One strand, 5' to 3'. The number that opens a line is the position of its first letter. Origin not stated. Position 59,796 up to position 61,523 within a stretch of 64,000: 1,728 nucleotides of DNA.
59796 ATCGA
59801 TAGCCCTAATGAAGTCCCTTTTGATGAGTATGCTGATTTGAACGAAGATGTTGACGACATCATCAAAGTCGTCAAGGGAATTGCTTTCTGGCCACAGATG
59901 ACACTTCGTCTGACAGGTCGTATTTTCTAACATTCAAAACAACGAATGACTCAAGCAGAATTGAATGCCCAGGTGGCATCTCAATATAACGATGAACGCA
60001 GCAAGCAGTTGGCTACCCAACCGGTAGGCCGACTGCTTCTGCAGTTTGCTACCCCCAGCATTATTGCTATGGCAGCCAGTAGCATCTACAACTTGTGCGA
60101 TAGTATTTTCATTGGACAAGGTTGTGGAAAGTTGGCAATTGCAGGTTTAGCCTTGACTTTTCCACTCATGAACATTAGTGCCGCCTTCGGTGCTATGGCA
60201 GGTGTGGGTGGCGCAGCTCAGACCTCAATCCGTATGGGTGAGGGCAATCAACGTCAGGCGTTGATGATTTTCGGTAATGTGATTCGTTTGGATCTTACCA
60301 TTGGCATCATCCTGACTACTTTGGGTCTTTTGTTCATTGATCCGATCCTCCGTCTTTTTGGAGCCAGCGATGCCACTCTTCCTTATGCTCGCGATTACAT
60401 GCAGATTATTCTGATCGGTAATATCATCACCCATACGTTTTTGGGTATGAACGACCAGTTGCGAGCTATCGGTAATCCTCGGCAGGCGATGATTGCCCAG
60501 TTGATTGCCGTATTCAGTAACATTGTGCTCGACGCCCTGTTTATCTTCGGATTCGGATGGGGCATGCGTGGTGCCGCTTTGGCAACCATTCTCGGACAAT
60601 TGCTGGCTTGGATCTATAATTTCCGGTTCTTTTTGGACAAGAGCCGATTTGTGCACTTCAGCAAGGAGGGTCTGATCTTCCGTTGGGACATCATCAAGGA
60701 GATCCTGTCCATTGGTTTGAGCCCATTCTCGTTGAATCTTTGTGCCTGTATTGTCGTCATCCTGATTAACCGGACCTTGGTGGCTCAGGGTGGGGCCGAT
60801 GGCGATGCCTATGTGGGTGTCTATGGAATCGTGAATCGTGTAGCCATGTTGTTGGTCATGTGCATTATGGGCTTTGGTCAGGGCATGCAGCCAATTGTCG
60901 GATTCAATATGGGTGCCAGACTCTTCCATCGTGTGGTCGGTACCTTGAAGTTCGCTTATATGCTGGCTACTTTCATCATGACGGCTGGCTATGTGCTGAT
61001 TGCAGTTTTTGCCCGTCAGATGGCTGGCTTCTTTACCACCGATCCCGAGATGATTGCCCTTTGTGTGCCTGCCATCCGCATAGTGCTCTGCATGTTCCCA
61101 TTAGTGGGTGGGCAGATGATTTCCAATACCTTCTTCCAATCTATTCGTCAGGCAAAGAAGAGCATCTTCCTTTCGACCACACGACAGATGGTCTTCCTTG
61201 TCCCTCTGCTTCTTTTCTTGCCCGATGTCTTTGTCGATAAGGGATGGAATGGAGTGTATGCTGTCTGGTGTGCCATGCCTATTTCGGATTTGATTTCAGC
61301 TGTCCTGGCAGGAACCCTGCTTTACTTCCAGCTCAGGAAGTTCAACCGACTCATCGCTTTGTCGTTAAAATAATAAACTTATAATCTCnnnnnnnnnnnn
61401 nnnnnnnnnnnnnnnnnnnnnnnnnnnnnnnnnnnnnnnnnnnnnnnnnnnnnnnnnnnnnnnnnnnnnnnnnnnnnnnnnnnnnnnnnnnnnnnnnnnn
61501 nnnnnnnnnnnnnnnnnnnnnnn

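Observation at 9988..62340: Family of at least 18 GC-rich palindromic mosaic elements (GACCC terminus, C-tracts, C/G hairpin) scattered through the window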

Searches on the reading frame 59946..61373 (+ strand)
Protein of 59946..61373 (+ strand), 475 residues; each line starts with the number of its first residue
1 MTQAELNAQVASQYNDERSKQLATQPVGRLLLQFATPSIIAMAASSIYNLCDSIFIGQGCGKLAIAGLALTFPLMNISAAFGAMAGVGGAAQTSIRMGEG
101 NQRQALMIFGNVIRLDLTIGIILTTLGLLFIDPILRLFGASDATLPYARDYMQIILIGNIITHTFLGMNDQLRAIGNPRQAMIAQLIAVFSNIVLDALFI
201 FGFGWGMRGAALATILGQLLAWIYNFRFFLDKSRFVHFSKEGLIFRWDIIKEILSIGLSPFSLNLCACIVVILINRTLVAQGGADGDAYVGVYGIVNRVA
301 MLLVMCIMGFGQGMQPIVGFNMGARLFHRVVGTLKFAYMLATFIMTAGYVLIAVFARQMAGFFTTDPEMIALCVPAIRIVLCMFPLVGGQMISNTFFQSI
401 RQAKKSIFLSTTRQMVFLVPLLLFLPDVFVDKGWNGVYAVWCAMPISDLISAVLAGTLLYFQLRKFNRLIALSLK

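Call 63: search_protein_families(library=pfam, proteins=[window:59946-61373:+], max_evalue=0.01)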
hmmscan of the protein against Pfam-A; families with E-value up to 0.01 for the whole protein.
window:59946-61373:+ (475 aa): 1 family
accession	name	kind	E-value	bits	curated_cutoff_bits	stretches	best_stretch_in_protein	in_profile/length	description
PF01554.23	MatE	-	2.6e-38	131.7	24.9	2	37-197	1-160/161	MatE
